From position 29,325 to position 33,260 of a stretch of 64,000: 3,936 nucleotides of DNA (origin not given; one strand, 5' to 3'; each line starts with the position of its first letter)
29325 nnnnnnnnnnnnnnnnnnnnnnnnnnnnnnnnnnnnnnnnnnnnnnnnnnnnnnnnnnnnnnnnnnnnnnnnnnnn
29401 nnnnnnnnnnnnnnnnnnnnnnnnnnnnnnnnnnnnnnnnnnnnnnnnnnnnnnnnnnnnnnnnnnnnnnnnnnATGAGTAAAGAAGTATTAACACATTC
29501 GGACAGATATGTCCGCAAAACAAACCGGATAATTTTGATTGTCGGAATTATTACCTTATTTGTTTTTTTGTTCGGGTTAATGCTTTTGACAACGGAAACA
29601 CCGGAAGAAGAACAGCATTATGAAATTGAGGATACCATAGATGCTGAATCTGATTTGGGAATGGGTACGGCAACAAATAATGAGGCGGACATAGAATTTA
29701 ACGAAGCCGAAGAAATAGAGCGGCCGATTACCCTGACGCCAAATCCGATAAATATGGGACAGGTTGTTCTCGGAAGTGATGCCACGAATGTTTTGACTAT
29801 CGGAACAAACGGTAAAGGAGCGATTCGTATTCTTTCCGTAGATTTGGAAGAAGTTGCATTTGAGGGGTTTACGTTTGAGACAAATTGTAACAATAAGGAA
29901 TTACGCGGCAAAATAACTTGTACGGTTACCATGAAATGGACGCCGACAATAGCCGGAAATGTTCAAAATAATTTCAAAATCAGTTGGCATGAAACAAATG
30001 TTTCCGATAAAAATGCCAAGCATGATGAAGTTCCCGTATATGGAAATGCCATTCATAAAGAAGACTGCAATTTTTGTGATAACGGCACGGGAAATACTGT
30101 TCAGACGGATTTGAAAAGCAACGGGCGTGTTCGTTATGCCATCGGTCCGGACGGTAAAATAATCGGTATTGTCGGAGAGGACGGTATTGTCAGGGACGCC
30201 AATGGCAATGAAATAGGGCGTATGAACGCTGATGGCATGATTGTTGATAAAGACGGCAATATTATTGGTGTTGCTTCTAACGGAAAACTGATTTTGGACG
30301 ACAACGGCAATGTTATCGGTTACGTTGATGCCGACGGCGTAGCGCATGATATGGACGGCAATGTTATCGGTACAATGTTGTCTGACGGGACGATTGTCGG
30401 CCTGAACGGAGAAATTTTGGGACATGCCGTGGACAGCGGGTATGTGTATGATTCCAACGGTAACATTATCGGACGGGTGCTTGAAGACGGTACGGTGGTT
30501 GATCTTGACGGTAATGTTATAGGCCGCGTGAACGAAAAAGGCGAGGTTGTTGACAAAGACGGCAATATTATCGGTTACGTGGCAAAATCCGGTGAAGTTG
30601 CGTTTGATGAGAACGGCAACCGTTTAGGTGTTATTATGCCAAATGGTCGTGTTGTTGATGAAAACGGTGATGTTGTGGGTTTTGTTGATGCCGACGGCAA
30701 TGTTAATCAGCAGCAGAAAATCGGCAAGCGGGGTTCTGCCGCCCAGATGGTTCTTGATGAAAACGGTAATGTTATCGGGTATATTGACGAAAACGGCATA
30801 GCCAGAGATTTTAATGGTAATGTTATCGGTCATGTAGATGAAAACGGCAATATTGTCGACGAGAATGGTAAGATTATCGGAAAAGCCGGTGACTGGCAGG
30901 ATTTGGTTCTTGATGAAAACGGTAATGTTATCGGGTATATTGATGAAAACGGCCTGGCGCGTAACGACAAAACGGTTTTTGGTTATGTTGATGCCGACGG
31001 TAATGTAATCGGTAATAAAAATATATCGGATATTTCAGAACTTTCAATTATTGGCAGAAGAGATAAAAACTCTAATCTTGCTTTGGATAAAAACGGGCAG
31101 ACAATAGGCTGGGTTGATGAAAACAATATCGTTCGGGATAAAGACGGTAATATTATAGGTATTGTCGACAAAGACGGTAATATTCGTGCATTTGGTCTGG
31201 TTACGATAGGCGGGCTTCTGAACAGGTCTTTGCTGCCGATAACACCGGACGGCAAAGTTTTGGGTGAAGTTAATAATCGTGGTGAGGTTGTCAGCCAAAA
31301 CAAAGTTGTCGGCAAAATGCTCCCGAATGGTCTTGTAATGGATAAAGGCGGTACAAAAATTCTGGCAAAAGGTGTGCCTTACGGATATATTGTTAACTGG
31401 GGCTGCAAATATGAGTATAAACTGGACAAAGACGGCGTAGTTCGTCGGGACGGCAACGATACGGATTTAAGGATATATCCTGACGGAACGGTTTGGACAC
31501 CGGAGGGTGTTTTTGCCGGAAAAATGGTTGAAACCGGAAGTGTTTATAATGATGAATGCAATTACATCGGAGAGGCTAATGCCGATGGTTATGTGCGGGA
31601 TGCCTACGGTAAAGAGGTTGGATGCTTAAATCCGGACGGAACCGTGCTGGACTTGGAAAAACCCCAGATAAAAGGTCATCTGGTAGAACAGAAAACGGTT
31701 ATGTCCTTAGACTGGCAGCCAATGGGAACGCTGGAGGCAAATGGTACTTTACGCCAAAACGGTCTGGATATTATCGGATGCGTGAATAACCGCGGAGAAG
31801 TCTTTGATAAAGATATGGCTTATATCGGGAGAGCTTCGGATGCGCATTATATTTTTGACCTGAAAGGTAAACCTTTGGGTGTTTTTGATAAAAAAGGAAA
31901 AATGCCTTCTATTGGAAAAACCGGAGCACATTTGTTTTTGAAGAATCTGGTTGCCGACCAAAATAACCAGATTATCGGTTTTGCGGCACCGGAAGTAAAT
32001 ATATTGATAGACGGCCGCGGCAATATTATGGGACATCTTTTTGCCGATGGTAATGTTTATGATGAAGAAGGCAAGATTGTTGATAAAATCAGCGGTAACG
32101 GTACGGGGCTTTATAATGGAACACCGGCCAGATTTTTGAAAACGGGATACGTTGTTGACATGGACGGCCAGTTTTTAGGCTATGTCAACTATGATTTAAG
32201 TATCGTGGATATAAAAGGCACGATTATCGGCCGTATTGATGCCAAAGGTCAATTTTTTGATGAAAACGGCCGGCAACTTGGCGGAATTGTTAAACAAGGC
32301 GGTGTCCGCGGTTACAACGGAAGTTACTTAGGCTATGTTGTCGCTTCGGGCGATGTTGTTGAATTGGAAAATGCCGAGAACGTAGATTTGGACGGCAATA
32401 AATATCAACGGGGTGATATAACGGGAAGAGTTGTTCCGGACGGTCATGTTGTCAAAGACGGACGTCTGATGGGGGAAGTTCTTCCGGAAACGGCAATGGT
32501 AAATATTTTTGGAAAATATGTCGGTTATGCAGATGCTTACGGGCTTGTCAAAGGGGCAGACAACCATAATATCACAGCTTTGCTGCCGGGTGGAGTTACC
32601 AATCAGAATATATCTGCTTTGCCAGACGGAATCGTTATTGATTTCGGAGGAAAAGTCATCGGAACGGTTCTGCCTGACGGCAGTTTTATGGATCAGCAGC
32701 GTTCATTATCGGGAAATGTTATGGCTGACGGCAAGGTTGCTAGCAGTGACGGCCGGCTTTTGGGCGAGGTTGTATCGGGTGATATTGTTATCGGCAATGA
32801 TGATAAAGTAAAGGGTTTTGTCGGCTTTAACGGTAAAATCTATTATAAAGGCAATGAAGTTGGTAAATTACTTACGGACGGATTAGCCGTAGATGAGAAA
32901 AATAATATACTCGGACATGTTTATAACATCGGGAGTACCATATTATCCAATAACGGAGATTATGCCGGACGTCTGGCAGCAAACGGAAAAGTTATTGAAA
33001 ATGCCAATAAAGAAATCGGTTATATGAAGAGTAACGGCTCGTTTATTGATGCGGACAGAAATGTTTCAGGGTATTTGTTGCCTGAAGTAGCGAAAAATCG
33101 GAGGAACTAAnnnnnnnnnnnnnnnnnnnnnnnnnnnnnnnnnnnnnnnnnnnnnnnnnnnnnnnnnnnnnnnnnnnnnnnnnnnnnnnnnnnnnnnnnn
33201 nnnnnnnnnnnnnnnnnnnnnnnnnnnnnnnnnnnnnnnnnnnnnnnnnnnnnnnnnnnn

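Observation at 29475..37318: Giant VirB10 (1402 aa) and an upstream 1211-aa partner are built from dozens of copies of an unrecognised ~17-residue repeat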

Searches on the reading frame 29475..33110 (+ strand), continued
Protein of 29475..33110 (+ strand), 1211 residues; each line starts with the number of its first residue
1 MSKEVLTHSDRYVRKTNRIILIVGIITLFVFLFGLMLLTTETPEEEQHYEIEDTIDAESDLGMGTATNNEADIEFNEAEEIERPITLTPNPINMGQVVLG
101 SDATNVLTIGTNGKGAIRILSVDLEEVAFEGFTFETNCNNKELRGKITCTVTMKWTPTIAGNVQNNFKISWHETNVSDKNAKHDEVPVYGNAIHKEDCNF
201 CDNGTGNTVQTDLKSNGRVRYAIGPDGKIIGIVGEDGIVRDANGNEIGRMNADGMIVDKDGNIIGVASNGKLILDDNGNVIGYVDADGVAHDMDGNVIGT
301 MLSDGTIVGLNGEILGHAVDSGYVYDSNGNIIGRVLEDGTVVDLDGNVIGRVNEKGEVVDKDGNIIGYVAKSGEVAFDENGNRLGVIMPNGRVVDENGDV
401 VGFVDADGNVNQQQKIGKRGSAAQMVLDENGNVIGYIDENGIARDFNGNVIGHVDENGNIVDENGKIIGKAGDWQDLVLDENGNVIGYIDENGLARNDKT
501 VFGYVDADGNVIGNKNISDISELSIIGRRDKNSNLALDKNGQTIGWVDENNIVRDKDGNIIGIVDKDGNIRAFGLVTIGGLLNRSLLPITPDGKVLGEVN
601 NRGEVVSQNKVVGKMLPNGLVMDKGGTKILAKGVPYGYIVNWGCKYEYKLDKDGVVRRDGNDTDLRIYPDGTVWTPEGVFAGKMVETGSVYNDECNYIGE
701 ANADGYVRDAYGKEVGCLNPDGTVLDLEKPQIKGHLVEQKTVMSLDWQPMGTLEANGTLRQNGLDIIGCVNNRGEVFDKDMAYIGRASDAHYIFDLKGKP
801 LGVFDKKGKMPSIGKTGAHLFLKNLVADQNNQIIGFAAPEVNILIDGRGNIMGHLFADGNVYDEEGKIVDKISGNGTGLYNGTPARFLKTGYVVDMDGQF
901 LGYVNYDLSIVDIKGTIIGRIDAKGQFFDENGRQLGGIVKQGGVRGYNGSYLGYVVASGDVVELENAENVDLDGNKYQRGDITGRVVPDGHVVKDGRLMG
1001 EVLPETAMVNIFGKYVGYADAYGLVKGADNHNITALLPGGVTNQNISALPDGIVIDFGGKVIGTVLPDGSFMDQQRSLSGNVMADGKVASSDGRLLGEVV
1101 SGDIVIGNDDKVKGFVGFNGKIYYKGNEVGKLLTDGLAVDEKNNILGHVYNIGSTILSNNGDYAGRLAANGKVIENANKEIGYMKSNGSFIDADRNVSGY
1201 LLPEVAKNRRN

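Call 33: find_encoding_contigs(protein=P0162, flank=10000, max_places=2)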
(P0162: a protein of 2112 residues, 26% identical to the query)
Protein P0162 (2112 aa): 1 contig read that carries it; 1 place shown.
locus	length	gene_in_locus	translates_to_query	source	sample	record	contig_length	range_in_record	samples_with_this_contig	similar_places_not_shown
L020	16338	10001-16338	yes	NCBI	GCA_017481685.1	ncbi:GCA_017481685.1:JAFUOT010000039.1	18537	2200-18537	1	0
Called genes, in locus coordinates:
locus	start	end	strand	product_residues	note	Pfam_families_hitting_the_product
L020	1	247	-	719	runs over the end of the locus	PF25024:EGF_TEN (weak), PF07974:EGF_2 (faint), PF23106:EGF_Teneurin (faint), PF25024:EGF_TEN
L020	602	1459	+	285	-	-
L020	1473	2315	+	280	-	-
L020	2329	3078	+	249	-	-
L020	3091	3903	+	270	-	-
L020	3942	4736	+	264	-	-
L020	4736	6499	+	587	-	-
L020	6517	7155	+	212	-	PF04335:VirB8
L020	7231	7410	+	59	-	-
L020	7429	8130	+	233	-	PF04335:VirB8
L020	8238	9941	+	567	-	PF03524:CagX, PF05036:SPOR (weak)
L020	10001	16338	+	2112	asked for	PF12396:DUF3659 (faint), PF21784:Bflower (faint), PF21785:Bflower_2, PF03743:TrbI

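Call 37: search_protein_families(library=ncbifam, proteins=[window:29475-33110:+], max_evalue=0.1)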
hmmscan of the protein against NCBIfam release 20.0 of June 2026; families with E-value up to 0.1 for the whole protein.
window:29475-33110:+ (1211 aa): 3 families
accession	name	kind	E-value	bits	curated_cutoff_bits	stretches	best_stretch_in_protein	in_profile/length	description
TIGR01643.1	YD_repeat_2x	repeat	3.9e-08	33.5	15.8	0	275-292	2-19/42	YD repeat-containing protein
NF012200.0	choice_anch_D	domain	9.2e-08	32.6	45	1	85-170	17-102/108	choice-of-anchor D domain-containing protein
NF033202.0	GW_glycos_SH3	domain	0.042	14.2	50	0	538-552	64-78/81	GW domain-containing glycosaminoglycan-binding protein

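Call 50: predict_structure(alignment_id=A1)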
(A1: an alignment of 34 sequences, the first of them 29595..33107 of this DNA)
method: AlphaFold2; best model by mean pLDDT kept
length: 1171 residues; sequences in the alignment: 34
mean_pLDDT: 82.1   pTM: 0.72
mean pLDDT of the five models: 82.1, 78.7, 78.4, 75.3, 73.8
residues with pLDDT >= 90: 362; 70-90: 672; 50-70: 68; < 50: 69
segments of 3 or more residues with pLDDT < 50: 1-41, 158-176, 772-774, 1168-1171
pLDDT, mean of each block of 10 residues (from residue 1): 33 39 30 34 77 79 85 81 81 86 86 83 83 72 86 62 28 44 81 77 80 76 80 82 78 82 78 78 70 80 81 82 79 85 85 82 77 87 89 88 88 88 87 90 88 83 85 67 71 78 82 81 81 81 88 91 87 90 88 91 89 86 93 93 91 92 86 89 90 90 85 86 80 93 91 87 70 62 85 89 93 93 93 86 92 91 94 91 86 86 86 93 78 78 91 84 90 89 87 84 85 93 92 91 91 91 91 92 89 92 92 86 84 82 90 90 58 29
secondary structure, 60 per line:
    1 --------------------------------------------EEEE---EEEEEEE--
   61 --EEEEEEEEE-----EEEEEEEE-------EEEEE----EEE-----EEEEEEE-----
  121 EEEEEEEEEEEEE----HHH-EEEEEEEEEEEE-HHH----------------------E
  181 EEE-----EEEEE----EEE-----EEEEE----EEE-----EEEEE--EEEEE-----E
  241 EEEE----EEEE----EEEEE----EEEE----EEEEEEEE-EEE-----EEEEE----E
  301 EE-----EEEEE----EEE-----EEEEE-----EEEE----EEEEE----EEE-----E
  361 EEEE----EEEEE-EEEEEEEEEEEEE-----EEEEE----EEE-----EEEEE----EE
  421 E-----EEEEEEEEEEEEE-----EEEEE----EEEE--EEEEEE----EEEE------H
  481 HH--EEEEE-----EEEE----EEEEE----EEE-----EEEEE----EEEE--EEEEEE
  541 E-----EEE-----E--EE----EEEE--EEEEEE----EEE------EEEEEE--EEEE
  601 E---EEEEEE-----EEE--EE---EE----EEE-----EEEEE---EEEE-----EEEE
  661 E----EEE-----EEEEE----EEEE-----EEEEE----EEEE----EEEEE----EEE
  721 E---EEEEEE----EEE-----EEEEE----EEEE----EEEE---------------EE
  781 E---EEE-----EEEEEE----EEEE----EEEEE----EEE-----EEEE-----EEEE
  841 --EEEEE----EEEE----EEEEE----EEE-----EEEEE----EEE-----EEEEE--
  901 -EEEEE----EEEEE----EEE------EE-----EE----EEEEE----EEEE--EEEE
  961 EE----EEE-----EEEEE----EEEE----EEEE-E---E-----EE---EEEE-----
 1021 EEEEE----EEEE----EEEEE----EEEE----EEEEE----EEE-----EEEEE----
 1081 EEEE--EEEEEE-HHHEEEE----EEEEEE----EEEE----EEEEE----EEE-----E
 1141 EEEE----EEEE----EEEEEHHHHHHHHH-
elements in order (helices of 4 or more, strands of 3 or more residues): E45-48 E52-58 E63-71 E77-84 E92-96 E101-103 E109-115 E121-133 E142-153 E180-183 E189-193 E198-200 E206-210 E215-217 E223-227 E230-234 E240-244 E249-252 E257-261 E266-269 E274-281 E283-285 E291-295 E300-302 E308-312 E317-319 E325-329 E335-338 E343-347 E352-354 E360-364 E369-373 E375-387 E393-397 E402-404 E410-414 E419-421 E427-439 E445-449 E454-457 E460-465 E470-473 E485-489 E495-498 E503-507 E512-514 E520-524 E529-532 E535-541 E547-549 E564-567 E570-575 E580-582 E589-594 E597-601 E605-610 E616-618 E632-634 E640-644 E648-651 E657-661 E666-668 E674-678 E683-686 E692-696 E701-704 E709-713 E718-721 E725-730 E735-737 E743-747 E752-755 E760-763 E779-781 E785-787 E793-798 E803-806 E811-815 E820-822 E828-831 E837-840 E843-847 E852-855 E860-864 E869-871 E877-881 E886-888 E894-898 E902-906 E911-915 E920-922 E942-946 E951-954 E957-962 E967-969 E975-979 E984-987 E992-995 E1012-1015 E1021-1025 E1030-1033 E1038-1042 E1047-1050 E1055-1059 E1064-1066 E1072-1076 E1081-1084 E1087-1092 E1097-1100 E1105-1110 E1115-1118 E1123-1127 E1132-1134 E1140-1144 E1149-1152 E1157-1161 H1162-1170

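Call 55: fold_search(model_id=the predicted structure, library=pdb)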
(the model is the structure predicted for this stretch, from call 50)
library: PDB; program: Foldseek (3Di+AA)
matches with E <= 10: 1807; with E <= 0.001: 114
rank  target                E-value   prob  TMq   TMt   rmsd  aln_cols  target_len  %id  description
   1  5xya                  2.9e-07  0.44  0.09  0.08  32.2      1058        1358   11  Crystal structure of a serine protease from Streptococcus species (released 2018-08-08)
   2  6fvi                  1.8e-06  1.00  0.09  0.61   2.9       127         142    9  ASH / PapD-like domain of human CEP192 (PapD-like domain 7) (released 2019-03-20)
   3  7sqc_O1               3.0e-06  1.00  0.09  0.15   2.7       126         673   21  Ciliary C1 central pair apparatus isolated from Chlamydomonas reinhardtii (released 2022-04-13)
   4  7edd                  3.2e-06  0.41  0.10  0.09  33.2      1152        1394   12  Crystal structure of a serine protease from Streptococcus pyogenes (released 2021-05-12)
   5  2e6j_MODEL_1_A        4.4e-06  1.00  0.08  0.69   3.3       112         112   12  Solution structure of the C-terminal PapD-like domain from human HYDIN protein (released 2007-07-03)
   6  7ptb                  5.9e-06  1.00  0.09  0.30   3.0       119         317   13  Crystal structure of the SPD-2 domain of human CEP192 (released 2022-04-06)
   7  2ys4_MODEL_1_A        5.9e-06  1.00  0.08  0.57  11.9       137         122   14  Solution structure of the N-terminal PapD-like domain of HYDIN protein from human (released 2008-04-08)
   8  7sqc_M1               6.9e-06  1.00  0.08  0.16  16.5       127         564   16  Ciliary C1 central pair apparatus isolated from Chlamydomonas reinhardtii (released 2022-04-13)
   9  4lk4                  7.3e-06  1.00  0.08  0.28   2.5       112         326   13  Structure of Vibrio cholerae VesB protease (released 2014-02-05)
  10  9ijj_h                7.3e-06  1.00  0.08  0.06   3.6       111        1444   12  In situ structure of the central apparatus in mouse sperm axoneme. (released 2025-06-04)
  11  7som_J                7.3e-06  1.00  0.08  0.13   5.7       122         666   11  Ciliary C2 central pair apparatus isolated from Chlamydomonas reinhardtii (released 2022-04-13)
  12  7sqc_T0               8.2e-06  1.00  0.08  0.17   6.5       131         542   15  Ciliary C1 central pair apparatus isolated from Chlamydomonas reinhardtii (released 2022-04-13)
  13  7n6g_3J               8.2e-06  1.00  0.08  0.23  10.2       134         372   15  C1 of central pair (released 2022-05-18)
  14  5xxz_B                1.4e-05  0.30  0.07  0.06  31.6       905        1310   11  Crystal structure of a serine protease from Streptococcus species (released 2018-08-08)
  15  3qbt_F                1.6e-05  1.00  0.08  0.49   4.9       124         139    9  Crystal structure of OCRL1 540-678 in complex with Rab8a:GppNHp (released 2011-03-23)
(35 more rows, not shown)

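Call 84: fold_search(model_id=the predicted structure, library=viral)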
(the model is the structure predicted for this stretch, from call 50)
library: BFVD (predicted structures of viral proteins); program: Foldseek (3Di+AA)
matches with E <= 10: 1062; with E <= 0.001: 58
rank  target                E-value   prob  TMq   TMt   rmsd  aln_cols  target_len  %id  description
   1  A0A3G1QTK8            1.2e-08  1.00  0.08  0.13  18.0       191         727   14  Putative cellulase or glycoside hydrolase [Erwinia phage phiEaP8]
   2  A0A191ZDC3            3.1e-08  1.00  0.09  0.37  12.6       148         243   17  Putative coagulation factor 5/8 domain-containing protein [Erwinia phage vB_EamP_Gutmeister]
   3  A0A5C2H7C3            5.8e-08  1.00  0.08  0.45  12.7       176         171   18  Uncharacterized protein [Sinorhizobium phage ort11]
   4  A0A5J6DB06            8.2e-08  1.00  0.09  0.13  15.9       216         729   12  Putative glycoside hydrolase [Erwinia phage pEp_SNUABM_01]
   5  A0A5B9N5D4            1.1e-07  1.00  0.08  0.19  13.8       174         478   12  Putative tail fiber protein [Stenotrophomonas phage Pokken]
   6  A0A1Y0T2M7            2.8e-07  1.00  0.08  0.10   3.3       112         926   20  Glycoside hydrolase family 5 domain-containing protein [Pseudomonas phage Skulduggery]
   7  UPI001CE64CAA         3.7e-07  1.00  0.09  0.14  14.7       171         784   10  (no name look-up for this kind of identifier)
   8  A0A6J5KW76            3.5e-06  1.00  0.08  0.12  12.4       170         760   16  Glycoside hydrolase, family 5 [uncultured Caudovirales phage]
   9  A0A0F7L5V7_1          4.4e-06  1.00  0.09  0.10  17.7       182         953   13  Uncharacterized protein [uncultured marine virus]
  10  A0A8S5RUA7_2          8.5e-06  0.09  0.05  0.05  71.6      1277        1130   12  (no name in the UniProt tables at hand)
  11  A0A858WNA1            1.3e-05  1.00  0.08  0.16  11.4       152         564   15  Tail assembly protein [Xanthomonas phage FoX4]
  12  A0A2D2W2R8            1.3e-05  1.00  0.09  0.18  13.3       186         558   11  Uncharacterized protein [Stenotrophomonas phage vB_SmaS_DLP_5]
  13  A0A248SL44            1.5e-05  1.00  0.08  0.11  11.3       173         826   14  Endoglucanase [Klebsiella phage SopranoGao]
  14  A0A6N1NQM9            1.5e-05  1.00  0.08  0.18  14.4       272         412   11  Uncharacterized protein [Tupanvirus soda lake]
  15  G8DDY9                1.5e-05  0.11  0.06  0.05  57.4      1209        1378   11  (no name in the UniProt tables at hand)
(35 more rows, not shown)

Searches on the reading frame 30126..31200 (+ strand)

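Call 81: search_solved_structures(query=window:30126-31200:+, max_evalue=1)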
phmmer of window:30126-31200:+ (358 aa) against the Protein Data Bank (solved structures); distinct sequences matched with E-value up to 1: 3.
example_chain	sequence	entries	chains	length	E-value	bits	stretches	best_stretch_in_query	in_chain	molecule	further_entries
6ohk_A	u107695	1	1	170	0.021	17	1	138-214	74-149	Flavodoxin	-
6ohl_A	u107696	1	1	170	0.025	16.8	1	138-214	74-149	Flavodoxin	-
8fia_A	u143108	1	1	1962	0.076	15.2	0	97-163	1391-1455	Teneurin-m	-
